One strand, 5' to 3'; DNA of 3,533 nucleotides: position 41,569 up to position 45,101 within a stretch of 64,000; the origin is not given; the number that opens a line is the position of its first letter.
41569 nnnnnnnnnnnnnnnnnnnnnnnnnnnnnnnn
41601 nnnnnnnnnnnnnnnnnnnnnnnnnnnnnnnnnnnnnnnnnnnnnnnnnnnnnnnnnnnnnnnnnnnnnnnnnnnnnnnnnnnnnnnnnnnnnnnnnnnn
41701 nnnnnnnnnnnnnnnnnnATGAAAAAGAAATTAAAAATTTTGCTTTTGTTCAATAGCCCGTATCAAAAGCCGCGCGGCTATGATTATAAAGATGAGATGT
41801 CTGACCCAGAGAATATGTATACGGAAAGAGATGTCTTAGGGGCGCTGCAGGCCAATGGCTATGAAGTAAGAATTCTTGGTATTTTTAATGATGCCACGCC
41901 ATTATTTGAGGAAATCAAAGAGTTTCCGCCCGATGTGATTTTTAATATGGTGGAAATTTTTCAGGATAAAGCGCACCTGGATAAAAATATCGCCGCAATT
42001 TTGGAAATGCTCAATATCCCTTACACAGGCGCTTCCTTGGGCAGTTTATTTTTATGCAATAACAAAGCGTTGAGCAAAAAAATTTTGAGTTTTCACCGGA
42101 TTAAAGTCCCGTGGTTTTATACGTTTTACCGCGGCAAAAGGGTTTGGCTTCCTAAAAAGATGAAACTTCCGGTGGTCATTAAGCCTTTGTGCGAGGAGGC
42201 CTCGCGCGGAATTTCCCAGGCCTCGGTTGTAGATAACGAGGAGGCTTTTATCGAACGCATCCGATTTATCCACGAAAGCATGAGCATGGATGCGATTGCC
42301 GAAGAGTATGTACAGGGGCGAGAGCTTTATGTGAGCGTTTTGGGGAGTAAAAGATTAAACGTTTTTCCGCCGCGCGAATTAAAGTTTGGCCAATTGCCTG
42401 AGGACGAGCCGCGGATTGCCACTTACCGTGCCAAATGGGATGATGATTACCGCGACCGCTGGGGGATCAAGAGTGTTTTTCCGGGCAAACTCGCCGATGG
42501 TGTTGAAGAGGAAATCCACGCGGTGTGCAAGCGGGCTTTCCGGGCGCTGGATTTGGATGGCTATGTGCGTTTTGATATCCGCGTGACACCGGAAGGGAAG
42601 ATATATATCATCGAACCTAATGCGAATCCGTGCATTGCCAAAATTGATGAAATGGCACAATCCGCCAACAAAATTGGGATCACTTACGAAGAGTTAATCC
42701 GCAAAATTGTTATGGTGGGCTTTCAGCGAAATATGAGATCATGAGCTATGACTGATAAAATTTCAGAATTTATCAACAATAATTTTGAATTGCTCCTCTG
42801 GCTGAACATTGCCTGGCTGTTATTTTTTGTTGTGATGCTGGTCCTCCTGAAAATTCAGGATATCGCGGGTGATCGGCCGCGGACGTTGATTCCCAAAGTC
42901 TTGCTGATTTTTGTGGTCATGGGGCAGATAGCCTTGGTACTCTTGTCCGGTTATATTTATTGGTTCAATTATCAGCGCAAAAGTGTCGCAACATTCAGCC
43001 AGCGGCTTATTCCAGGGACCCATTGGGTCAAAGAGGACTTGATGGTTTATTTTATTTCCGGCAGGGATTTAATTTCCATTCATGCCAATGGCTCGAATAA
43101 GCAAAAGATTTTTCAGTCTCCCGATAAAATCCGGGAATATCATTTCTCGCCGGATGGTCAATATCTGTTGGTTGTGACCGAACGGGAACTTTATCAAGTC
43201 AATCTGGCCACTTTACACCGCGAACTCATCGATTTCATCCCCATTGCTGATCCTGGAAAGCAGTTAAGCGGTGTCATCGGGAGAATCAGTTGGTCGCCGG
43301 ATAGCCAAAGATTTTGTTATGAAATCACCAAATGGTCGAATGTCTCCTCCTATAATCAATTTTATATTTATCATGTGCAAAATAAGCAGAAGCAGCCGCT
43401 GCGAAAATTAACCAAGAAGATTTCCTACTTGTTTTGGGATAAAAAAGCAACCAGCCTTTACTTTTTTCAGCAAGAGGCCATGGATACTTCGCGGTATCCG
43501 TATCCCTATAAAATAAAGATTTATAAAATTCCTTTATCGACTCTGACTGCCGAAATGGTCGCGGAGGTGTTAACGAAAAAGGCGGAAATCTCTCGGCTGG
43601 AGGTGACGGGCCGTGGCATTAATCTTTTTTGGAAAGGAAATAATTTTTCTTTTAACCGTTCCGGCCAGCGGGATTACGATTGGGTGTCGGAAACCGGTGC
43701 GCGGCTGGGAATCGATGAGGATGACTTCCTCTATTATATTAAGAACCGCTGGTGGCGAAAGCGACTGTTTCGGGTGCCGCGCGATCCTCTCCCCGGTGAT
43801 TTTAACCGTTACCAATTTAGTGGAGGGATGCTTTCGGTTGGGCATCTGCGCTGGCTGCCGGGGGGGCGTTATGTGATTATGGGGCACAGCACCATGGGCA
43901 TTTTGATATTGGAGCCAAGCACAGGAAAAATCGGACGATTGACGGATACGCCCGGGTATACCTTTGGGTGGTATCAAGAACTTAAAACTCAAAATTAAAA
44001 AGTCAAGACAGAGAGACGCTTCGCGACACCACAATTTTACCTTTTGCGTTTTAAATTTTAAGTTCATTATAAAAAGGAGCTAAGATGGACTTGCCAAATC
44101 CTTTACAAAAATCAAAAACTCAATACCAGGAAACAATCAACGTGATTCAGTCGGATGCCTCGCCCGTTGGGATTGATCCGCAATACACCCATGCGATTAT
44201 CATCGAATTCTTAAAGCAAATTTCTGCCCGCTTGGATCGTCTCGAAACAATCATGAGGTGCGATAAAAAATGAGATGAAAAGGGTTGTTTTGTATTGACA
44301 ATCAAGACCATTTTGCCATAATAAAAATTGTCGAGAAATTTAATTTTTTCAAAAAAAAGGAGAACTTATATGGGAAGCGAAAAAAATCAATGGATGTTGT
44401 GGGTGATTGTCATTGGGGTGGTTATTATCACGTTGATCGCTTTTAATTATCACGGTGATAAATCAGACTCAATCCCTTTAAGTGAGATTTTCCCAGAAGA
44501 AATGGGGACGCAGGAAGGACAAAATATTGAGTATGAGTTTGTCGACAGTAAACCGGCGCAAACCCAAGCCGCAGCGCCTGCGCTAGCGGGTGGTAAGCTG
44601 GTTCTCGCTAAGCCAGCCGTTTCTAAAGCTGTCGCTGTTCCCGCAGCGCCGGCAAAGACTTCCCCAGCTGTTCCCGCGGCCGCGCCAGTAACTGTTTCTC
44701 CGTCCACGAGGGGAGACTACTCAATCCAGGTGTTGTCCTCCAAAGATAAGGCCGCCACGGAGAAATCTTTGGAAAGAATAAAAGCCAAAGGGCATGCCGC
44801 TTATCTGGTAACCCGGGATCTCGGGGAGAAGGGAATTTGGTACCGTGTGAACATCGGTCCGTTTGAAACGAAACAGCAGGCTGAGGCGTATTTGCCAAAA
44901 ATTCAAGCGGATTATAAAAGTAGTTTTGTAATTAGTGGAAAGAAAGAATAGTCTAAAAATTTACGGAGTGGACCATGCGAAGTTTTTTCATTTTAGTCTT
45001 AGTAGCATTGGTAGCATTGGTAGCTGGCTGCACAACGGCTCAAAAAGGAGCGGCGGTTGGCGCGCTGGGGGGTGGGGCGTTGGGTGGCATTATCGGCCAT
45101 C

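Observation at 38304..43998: Tightly coupled operon (hypothetical, HExxH peptidase-like, Ddl-family ATP-grasp, PD40 propeller) with a divergent transglutaminase-like gene nearby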

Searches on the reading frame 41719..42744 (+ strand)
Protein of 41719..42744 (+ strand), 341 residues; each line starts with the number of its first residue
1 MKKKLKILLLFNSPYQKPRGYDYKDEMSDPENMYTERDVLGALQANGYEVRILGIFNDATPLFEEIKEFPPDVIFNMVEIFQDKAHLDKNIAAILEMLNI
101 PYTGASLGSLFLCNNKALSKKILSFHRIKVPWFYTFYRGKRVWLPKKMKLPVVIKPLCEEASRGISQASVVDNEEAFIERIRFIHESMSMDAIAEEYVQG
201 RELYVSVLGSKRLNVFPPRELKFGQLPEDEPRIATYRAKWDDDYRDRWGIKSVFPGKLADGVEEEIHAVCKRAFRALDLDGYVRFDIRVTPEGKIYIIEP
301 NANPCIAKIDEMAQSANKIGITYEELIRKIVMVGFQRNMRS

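Call 3: search_protein_families(library=pfam, proteins=[window:41719-42744:+], max_evalue=0.01)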
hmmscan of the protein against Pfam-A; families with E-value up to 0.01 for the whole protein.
window:41719-42744:+ (341 aa): 5 families
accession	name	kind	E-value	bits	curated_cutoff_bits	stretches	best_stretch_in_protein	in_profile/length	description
PF07478.18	Dala_Dala_lig_C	-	5.7e-25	88.5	24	1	146-331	33-203/204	D-ala D-ala ligase C-terminus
PF02655.19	ATP-grasp_3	-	7.3e-07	29.8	23.2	1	113-302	1-155/160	ATP-grasp domain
PF13535.11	ATP-grasp_4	-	1.8e-05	24.8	27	0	149-205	2-68/160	ATP-grasp domain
PF02310.24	B12-binding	-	0.0094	16.2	32.1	0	39-74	20-55/121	B12 binding domain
PF14397.11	ATPgrasp_ST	-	0.0094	15.6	31.4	0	265-321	217-269/278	Sugar-transfer associated ATP-grasp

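Call 4: search_protein_families(library=ncbifam, proteins=[window:41719-42744:+], max_evalue=0.01)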
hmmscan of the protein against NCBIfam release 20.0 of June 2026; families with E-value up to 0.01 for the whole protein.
window:41719-42744:+ (341 aa): 41 families (the best 25 are shown)
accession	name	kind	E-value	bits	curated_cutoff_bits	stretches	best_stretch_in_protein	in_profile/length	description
NF002378.0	PRK01372.1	subfamily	7.2e-36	123.4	243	1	36-332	27-299/305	D-alanine--D-alanine ligase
TIGR01205.1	D_ala_D_alaTIGR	subfamily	2.9e-30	105.3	245.65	1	88-331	79-314/318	D-alanine--D-alanine ligase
NF011169.0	PRK14571.1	equivalog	3.5e-27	95.5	404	1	37-336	22-297/300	D-alanyl-alanine synthetase A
NF002528.0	PRK01966.1-4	subfamily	4.4e-25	88.3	262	1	88-338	114-362/366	D-alanine--D-alanine ligase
NF002525.0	PRK01966.1-1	equivalog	6.2e-24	84.6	457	1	72-338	100-354/364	D-alanine--D-alanine ligase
NF002526.0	PRK01966.1-2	equivalog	7e-21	74.5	449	1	85-337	105-350/362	D-alanine--D-alanine ligase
NF000091.3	D_ala_D_ser_VanG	exception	3.6e-20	72.1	495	1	79-333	99-342/344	D-alanine--D-serine ligase VanG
NF002527.0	PRK01966.1-3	equivalog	1.1e-18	67.6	310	1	90-332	93-326/332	D-alanine--D-alanine ligase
NF000207.3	D_ala_D_ser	equivalog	6.6e-18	64.9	520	1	64-332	83-337/342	D-alanine--D-serine ligase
NF011167.0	PRK14569.1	equivalog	2e-17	63.5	410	1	36-331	24-292/296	D-alanyl-alanine synthetase A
NF002529.0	PRK01966.1-5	equivalog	7.9e-17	61.2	472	1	88-333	100-335/348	D-alanine--D-alanine ligase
NF000206.1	D_ala_D_lac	equivalog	1e-16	60.9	550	1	72-333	92-339/342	D-alanine--(R)-lactate ligase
NF011168.0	PRK14570.1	equivalog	1.4e-15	57.6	505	1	62-337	79-349/364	D-alanyl-alanine synthetase A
NF012215.1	D_ala_D_lac_VanD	exception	3.7e-15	56.1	700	1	69-336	89-342/343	D-alanine--(R)-lactate ligase VanD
NF012214.1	D_ala_D_ser_VanC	exception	4.2e-14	52.5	650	1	62-333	86-344/350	D-alanine--D-serine ligase VanC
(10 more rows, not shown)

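Call 5: find_homologous_proteins(query=window:41719-42744:+)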
Query window:41719-42744:+ (341 aa): 6170 proteins with E <= 0.001 among 8000 candidates; the best 120 are listed.
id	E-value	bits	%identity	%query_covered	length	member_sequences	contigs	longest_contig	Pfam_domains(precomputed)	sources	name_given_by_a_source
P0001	4.3e-207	705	90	96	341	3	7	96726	PF13535.12,PF02655.20,PF07478.19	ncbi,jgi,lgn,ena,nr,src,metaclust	ncbi:MAG: hypothetical protein A2787_03300 [Omnitrophica WOR_2 bacterium RIFCSPHIGHO2_01_FULL_48_9]|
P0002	1.9e-186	637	80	99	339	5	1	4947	PF13535.12,PF02655.20,PF07478.19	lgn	-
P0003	5.8e-179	612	75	99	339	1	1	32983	PF13535.12,PF07478.19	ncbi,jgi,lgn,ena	ncbi:MAG: hypothetical protein WC552_02150 [Candidatus Omnitrophota bacterium]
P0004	1.4e-178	611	74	99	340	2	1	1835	PF02655.20,PF07478.19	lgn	-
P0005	1.5e-173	595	73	98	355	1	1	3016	PF13535.12,PF07478.19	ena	-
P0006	5.7e-173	593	73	99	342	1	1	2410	PF13535.12,PF02655.20,PF07478.19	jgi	jgi:D-alanine-D-alanine ligase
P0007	7.1e-171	586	72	96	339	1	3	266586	PF13535.12,PF02655.20,PF07478.19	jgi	-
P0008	8.0e-170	582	72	100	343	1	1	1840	PF13535.12,PF07478.19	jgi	-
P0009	1.0e-169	582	73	99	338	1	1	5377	PF13535.12,PF02655.20,PF07478.19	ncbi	-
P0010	1.0e-169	582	72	99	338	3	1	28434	PF13535.12,PF07478.19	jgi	-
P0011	1.6e-169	581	71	99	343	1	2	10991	PF07478.19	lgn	-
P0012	7.3e-169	579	72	98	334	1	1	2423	PF13535.12,PF02655.20,PF07478.19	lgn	-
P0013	8.1e-169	579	72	99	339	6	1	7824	PF13535.12,PF07478.19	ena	-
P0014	1.0e-168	579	72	96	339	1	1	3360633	PF07478.19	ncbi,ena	-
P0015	1.6e-168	578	73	98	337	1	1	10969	PF07478.19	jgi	-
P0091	1.6e-160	552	70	99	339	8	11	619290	PF07478.19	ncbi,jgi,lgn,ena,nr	ncbi:MAG TPA: hypothetical protein PLT76_07100 [Candidatus Omnitrophota bacterium]|nr:hypothetical p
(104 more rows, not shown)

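Call 7: find_encoding_contigs(protein=P0014, flank=8000, max_places=3)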
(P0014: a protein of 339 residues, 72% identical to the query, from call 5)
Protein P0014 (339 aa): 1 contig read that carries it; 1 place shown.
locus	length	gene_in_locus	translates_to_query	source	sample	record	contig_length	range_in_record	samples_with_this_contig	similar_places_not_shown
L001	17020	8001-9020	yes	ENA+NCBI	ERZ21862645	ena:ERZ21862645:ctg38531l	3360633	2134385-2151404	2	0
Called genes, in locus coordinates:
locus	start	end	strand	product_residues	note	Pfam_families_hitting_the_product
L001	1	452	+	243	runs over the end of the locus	PF03979:Sigma70_r1_1 (weak), PF10502:Peptidase_S26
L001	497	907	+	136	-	-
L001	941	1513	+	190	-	PF01066:CDP-OH_P_transf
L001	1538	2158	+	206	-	PF02660:G3P_acyltransf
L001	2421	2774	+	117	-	-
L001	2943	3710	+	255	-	-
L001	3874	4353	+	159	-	PF01471:PG_binding_1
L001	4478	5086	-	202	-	PF04473:DUF553 (weak), PF01841:Transglut_core (weak)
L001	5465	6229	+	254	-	PF00294:PfkB, PF08543:Phos_pyr_kin (weak)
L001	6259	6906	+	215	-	-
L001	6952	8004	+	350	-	PF15887:Peptidase_Mx (weak)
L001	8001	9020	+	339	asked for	PF07478:Dala_Dala_lig_C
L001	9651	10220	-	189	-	-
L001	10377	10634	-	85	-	PF09413:DUF2007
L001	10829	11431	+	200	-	PF01726:LexA_DNA_bind, PF00717:Peptidase_S24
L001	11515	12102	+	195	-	-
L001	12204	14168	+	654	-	PF00580:UvrD-helicase, PF13245:AAA_19, PF13604:AAA_30 (faint), PF01443:Viral_helicase1 (faint), PF13361:UvrD_C, PF13538:UvrD_C_2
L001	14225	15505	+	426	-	PF26550:Tricorn_2nd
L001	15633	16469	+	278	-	PF00929:RNase_T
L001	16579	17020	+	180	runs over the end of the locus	PF05036:SPOR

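Call 8: find_encoding_contigs(protein=P0091, flank=8000, max_places=3)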
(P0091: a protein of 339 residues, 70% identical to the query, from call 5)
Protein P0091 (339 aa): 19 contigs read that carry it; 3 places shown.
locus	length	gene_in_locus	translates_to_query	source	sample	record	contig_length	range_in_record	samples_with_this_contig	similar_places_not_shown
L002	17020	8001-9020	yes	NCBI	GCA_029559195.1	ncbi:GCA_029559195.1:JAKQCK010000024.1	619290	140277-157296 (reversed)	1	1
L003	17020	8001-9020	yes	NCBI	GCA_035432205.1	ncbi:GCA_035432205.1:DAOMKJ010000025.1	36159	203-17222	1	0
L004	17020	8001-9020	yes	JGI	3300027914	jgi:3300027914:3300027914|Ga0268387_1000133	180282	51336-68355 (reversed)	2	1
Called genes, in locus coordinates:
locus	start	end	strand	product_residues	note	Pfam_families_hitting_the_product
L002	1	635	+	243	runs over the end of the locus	PF10502:Peptidase_S26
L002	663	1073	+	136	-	-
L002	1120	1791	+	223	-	PF02660:G3P_acyltransf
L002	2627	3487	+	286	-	-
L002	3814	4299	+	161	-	PF01471:PG_binding_1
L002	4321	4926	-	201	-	-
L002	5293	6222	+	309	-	PF00294:PfkB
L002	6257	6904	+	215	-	-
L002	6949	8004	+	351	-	PF15887:Peptidase_Mx (weak)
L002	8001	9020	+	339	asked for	PF07478:Dala_Dala_lig_C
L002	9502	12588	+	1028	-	-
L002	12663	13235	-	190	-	-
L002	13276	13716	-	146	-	-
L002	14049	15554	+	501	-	PF04055:Radical_SAM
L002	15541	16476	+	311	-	PF00535:Glycos_transf_2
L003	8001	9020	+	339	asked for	PF07478:Dala_Dala_lig_C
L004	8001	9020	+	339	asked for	PF07478:Dala_Dala_lig_C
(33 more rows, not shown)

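Call 12: search_solved_structures(query=window:41719-42744:+, max_evalue=0.001, show_alignments=1)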
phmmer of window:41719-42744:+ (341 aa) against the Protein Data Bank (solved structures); distinct sequences matched with E-value up to 0.001: 35.
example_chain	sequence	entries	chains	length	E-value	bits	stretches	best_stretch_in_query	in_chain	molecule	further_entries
3r23_A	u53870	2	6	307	2e-18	69.7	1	33-333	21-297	D-alanine--D-alanine ligase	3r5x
7u56_A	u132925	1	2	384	5.9e-18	68.2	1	85-338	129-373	D-alanine--D-alanine ligase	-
5d8d_A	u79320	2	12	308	1.6e-17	66.7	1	85-330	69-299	D-alanine--D-alanine ligase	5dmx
3i12_A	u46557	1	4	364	1e-15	60.8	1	84-338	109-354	D-alanine-D-alanine ligase A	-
3q1k_A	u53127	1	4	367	1e-15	60.8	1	84-338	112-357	D-alanine--D-alanine ligase A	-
4zqi_A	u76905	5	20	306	1.2e-15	60.6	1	82-333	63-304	D-alanine--D-alanine ligase | D-alanine-D-alanine ligase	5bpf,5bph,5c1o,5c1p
3v4z_A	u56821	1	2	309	1.3e-15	60.5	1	82-333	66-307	D-alanine--D-alanine ligase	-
8fff_A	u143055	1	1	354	4.8e-15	58.6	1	86-338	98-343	D-alanine--D-alanine ligase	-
2i80_A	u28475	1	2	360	5.1e-15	58.5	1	86-338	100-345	D-alanine-D-alanine ligase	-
2i87_A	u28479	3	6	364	5.4e-15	58.4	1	86-338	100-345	D-alanine-D-alanine ligase | D-alanine--D-alanine ligase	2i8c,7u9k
3n8d_A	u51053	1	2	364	2.4e-14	56.3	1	86-338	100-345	D-alanine--D-alanine ligase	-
6u1c_A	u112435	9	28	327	2.6e-14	56.2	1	81-334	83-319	D-alanine--D-alanine ligase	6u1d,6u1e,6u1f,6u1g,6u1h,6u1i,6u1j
2yzg_A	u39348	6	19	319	3.7e-14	55.7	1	81-333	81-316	D-alanine--D-alanine ligase | D-alanine-D-alanine ligase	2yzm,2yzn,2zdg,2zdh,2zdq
2fb9_A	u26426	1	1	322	3.8e-14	55.7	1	81-333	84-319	D-alanine:D-alanine ligase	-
3r5f_A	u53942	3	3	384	1.2e-13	54.1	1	71-338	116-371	D-alanine--D-alanine ligase 1 | D-alanine--D-alanine ligase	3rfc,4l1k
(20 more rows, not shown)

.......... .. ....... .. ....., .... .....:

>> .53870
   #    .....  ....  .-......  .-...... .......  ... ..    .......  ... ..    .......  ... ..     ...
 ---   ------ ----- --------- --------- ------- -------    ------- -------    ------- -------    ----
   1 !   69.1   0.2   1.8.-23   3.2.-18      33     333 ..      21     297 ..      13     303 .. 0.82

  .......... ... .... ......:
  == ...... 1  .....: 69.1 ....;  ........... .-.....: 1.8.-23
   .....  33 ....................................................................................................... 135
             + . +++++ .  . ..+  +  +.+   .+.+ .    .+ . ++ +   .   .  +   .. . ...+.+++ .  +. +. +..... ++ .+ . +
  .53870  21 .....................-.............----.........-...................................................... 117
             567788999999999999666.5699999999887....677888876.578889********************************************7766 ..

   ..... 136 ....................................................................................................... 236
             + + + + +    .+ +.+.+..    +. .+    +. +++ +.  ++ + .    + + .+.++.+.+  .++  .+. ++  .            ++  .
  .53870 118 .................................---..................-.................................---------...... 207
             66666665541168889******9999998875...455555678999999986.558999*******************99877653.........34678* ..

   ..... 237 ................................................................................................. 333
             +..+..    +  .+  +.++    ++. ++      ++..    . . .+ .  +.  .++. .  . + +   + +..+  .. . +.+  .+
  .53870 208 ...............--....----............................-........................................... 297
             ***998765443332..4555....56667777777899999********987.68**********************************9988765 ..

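Call 50: search_protein_families(library=padloc, proteins=[window:41719-42744:+], max_evalue=0.01)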
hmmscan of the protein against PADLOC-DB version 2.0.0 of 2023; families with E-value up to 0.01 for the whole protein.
window:41719-42744:+ (341 aa): 0 families

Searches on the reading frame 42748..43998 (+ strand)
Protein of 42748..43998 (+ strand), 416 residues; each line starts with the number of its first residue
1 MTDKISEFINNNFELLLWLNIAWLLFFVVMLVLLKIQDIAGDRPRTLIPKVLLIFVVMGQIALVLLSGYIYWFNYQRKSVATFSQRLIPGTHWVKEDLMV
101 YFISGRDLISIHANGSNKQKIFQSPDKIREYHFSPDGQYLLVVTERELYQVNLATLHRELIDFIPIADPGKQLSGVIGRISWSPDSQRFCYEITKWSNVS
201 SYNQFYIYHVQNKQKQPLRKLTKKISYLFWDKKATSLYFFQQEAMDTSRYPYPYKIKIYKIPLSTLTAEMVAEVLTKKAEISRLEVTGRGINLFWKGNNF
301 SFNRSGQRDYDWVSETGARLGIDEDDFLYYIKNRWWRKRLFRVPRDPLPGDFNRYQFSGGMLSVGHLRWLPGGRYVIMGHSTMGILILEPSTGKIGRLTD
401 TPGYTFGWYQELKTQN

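Call 3: search_protein_families(library=pfam, proteins=[window:42748-43998:+], max_evalue=0.01)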
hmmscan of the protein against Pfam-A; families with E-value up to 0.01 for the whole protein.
window:42748-43998:+ (416 aa): 3 families
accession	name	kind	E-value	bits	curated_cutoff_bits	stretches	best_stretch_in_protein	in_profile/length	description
PF12894.13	ANAPC4_WD40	-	0.00029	21.5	22.9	0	111-146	19-59/91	Anaphase-promoting complex subunit 4 WD40 domain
PF07676.18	PD40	-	0.001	19.4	20.9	0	179-191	13-25/38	WD40-like Beta Propeller Repeat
PF00930.27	DPPIV_N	-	0.0019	17.4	22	0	119-155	36-72/354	Dipeptidyl peptidase IV (DPP IV) N-terminal region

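Call 4: search_protein_families(library=ncbifam, proteins=[window:42748-43998:+], max_evalue=0.01)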
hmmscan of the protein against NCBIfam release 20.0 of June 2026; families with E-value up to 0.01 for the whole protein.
window:42748-43998:+ (416 aa): 1 family
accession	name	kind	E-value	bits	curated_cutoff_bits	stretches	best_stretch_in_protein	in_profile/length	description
NF053518.1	DipepPtdsDpp5Prph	equivalog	2e-07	29.9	900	1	89-148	65-128/655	dipeptidyl-peptidase Dpp5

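Call 50: search_protein_families(library=padloc, proteins=[window:42748-43998:+], max_evalue=0.01)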
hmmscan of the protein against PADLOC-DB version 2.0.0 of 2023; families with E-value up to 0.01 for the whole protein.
window:42748-43998:+ (416 aa): 0 families

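Call 72: search_solved_structures(query=window:42748-43998:+, max_evalue=1)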
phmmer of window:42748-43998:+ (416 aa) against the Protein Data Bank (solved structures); distinct sequences matched with E-value up to 1: 2.
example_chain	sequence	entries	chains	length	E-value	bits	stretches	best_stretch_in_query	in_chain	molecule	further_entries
2ojh_A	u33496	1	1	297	0.022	16.8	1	118-154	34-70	Uncharacterized protein Atu1656/AGR_C_3050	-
8wt1_A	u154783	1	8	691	1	11.3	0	104-144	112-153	S9 family peptidase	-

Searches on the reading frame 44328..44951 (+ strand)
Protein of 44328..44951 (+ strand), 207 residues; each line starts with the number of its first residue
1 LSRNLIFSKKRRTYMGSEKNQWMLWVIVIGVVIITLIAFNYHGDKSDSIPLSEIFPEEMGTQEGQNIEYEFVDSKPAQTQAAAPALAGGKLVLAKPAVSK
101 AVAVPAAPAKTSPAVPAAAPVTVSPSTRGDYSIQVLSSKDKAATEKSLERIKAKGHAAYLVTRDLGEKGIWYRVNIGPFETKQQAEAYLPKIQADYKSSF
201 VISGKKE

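Call 3: search_protein_families(library=pfam, proteins=[window:44328-44951:+], max_evalue=0.01)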
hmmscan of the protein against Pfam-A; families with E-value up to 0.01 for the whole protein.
window:44328-44951:+ (207 aa): 1 family
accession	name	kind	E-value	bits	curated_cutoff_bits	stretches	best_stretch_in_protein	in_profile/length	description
PF05036.18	SPOR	-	2.4e-14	53.8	21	1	128-202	2-75/76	SPOR domain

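Call 4: search_protein_families(library=ncbifam, proteins=[window:44328-44951:+], max_evalue=0.01)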
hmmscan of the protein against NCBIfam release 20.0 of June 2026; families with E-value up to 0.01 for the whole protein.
window:44328-44951:+ (207 aa): 3 families
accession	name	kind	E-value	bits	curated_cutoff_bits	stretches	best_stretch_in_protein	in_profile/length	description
NF007953.1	PRK10672.1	equivalog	4.5e-08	33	201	1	81-202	244-359/362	endolytic peptidoglycan transglycosylase RlpA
TIGR02223.1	ftsN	equivalog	3.4e-05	23.6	107.65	1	108-202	207-297/299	cell division protein FtsN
NF050813.1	CellDivFtsNCaul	equivalog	0.00021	21.6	300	1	76-201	135-267/268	cell division protein FtsN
